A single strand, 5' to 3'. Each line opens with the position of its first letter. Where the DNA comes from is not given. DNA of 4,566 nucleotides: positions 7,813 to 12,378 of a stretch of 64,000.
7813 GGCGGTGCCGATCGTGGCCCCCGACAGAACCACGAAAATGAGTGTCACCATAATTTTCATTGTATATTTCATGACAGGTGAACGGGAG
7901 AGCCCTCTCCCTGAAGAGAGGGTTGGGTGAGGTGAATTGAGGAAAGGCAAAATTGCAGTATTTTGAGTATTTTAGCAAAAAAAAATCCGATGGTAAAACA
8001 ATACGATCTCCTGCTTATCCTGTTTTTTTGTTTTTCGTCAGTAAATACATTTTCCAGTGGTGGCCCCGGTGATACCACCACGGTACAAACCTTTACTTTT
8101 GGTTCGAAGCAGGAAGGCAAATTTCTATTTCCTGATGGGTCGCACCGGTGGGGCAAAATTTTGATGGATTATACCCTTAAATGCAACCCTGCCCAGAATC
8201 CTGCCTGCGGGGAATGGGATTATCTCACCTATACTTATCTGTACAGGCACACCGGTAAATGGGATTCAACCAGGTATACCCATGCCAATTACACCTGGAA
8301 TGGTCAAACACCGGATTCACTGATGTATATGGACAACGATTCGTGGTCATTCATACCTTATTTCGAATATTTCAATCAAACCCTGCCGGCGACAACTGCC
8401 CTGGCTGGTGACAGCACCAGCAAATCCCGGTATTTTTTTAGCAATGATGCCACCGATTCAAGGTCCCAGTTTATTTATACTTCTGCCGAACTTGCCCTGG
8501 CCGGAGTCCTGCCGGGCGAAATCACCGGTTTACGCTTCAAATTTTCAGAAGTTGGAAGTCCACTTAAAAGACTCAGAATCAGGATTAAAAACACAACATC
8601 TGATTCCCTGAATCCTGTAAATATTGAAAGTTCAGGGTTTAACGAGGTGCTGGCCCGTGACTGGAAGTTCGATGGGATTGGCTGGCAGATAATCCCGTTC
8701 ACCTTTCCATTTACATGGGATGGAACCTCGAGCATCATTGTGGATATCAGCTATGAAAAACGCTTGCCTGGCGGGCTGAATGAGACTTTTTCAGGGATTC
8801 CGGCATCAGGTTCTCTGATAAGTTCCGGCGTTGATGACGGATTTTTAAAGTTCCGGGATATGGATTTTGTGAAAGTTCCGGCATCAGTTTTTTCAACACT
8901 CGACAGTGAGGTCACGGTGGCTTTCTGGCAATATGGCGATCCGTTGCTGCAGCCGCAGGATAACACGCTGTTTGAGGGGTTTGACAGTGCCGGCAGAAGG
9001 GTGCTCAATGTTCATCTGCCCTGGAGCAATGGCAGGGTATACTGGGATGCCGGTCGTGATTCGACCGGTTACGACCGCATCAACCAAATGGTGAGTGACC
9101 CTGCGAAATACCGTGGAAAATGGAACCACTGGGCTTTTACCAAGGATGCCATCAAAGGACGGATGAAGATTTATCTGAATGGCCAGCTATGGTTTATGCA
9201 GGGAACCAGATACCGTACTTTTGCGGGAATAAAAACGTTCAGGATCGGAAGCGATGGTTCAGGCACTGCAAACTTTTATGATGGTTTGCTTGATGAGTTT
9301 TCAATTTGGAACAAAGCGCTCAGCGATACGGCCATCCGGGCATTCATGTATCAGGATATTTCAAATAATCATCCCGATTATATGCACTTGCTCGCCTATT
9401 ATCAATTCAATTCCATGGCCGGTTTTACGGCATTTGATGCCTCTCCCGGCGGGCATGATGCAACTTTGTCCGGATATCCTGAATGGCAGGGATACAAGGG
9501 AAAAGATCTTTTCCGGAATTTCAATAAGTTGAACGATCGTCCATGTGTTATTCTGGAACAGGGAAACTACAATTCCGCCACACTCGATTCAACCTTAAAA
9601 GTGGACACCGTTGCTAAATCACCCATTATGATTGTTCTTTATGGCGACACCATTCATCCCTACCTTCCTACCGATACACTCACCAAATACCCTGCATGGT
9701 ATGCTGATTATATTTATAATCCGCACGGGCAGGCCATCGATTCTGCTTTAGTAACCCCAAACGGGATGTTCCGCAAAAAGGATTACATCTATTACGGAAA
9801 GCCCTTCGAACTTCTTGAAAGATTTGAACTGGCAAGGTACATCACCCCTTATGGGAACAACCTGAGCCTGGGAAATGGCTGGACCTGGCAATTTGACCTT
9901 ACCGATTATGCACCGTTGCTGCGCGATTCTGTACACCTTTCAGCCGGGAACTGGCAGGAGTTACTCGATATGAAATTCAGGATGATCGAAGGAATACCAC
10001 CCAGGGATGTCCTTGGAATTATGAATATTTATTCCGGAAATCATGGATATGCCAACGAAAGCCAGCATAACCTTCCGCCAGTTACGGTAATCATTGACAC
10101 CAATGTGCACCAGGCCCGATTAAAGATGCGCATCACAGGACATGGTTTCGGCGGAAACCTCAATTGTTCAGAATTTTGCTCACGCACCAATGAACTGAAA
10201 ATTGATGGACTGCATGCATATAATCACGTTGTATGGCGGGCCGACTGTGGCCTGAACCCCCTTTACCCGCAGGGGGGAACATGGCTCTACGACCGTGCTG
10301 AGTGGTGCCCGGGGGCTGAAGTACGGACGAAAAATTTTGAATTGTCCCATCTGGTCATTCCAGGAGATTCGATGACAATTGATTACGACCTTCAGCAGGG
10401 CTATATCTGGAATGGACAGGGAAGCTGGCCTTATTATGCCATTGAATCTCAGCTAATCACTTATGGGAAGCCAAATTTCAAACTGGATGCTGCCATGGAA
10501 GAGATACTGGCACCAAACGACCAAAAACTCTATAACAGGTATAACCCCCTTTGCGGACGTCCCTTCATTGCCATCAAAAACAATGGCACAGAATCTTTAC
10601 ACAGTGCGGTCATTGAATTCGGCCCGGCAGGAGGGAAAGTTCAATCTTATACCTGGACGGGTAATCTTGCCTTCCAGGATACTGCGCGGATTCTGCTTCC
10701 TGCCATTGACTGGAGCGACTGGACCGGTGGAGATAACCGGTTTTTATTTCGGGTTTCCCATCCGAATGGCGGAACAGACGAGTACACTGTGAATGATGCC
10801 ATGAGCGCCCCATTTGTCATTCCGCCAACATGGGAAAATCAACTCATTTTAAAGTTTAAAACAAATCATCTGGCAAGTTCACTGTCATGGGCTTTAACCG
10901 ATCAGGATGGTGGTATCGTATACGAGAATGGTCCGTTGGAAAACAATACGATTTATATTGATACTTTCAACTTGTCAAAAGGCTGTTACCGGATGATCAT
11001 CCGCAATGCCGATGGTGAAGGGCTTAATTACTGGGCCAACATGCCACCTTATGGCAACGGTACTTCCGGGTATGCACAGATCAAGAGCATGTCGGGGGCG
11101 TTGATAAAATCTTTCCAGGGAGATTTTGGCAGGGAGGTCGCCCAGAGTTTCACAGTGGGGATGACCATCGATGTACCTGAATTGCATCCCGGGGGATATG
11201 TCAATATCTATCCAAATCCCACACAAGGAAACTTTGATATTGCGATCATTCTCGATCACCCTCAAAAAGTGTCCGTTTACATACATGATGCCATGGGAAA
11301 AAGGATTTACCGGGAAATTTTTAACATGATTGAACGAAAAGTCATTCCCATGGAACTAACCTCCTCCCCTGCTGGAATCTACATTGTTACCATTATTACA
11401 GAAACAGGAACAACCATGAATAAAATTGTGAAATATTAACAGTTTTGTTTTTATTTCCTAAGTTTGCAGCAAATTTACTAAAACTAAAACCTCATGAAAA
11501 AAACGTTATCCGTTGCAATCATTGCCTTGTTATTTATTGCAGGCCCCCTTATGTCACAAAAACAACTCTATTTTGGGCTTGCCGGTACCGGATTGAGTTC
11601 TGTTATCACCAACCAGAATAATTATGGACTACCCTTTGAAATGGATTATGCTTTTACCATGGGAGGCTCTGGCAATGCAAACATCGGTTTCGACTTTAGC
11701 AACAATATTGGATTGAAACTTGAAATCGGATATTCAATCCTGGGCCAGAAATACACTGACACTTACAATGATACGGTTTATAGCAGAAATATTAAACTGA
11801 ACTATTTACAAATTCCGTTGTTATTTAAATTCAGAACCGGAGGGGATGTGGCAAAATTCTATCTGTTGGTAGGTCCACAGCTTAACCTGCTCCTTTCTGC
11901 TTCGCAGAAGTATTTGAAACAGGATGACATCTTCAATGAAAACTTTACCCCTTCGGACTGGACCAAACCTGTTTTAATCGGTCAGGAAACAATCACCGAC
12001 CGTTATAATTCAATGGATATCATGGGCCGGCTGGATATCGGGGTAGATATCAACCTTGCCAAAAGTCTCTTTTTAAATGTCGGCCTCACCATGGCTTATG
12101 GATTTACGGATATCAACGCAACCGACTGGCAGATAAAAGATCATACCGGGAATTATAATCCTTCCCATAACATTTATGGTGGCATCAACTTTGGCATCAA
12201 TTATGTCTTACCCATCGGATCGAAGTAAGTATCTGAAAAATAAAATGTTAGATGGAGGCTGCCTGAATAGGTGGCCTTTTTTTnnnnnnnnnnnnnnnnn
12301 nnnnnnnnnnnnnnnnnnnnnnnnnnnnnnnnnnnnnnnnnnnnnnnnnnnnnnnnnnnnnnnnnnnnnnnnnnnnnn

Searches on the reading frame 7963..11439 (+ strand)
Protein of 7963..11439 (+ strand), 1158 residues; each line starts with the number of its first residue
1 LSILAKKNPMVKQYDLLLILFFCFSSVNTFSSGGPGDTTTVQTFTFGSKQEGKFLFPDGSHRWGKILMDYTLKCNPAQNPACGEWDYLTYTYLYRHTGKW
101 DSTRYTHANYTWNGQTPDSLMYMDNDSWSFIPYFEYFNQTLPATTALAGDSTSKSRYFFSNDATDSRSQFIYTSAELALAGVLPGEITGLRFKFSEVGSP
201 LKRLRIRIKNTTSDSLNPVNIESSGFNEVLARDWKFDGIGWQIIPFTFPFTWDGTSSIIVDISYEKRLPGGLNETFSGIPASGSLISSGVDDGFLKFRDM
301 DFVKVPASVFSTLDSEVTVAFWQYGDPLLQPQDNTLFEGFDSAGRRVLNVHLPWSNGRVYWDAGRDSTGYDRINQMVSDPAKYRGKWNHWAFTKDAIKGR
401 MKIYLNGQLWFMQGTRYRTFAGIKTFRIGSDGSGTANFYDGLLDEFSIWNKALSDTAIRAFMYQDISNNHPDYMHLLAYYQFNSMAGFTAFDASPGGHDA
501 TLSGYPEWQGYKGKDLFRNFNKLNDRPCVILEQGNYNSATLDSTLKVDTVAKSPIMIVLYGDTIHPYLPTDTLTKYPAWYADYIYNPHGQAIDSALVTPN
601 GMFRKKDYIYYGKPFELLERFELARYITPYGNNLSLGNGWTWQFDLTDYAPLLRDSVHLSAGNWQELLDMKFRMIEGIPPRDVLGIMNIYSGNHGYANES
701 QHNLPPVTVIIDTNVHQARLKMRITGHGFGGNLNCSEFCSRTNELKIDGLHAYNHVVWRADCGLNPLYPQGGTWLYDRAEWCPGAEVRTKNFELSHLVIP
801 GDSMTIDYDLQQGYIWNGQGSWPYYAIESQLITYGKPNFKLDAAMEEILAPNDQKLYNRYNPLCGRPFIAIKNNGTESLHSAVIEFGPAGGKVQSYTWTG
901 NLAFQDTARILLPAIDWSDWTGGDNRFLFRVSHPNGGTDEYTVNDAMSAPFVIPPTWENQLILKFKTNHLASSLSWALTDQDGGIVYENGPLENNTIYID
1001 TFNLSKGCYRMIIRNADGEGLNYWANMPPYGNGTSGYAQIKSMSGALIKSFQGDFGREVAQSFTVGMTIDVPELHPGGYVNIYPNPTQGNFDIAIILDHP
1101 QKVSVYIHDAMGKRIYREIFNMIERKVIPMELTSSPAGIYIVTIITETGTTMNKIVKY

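Call 6: search_protein_families(library=pfam, proteins=[window:7963-11439:+], max_evalue=0.001)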
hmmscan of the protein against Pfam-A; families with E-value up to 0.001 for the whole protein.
window:7963-11439:+ (1158 aa): 4 families
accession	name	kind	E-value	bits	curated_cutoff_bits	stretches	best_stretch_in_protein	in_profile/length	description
PF09113.15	N-glycanase_C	-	3.1e-18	66.4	25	1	703-810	9-120/140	Peptide-N-glycosidase F, C terminal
PF13385.13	Laminin_G_3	-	6.8e-17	62.4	27.6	1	301-458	5-150/151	Concanavalin A-like lectin/glucanases superfamily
PF18962.6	Por_Secre_tail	-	3.4e-14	53.3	27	1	1082-1156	1-74/75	Secretion system C-terminal sorting domain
PF11589.14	DUF3244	-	2.9e-05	24.4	25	0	960-1018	28-88/96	Domain of unknown function (DUF3244)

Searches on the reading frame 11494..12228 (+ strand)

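Call 6: search_protein_families(library=pfam, proteins=[window:11494-12228:+], max_evalue=0.001)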
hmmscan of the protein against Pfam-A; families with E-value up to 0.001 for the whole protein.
window:11494-12228:+ (244 aa): 2 families
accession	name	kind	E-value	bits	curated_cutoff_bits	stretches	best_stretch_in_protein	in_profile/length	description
PF13568.12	OMP_b-brl_2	-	5.2e-17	62.9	27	1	25-207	13-173/175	Outer membrane protein beta-barrel domain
PF13505.12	OMP_b-brl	-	2.1e-06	28.5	28.7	1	9-214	4-169/175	Outer membrane protein beta-barrel domain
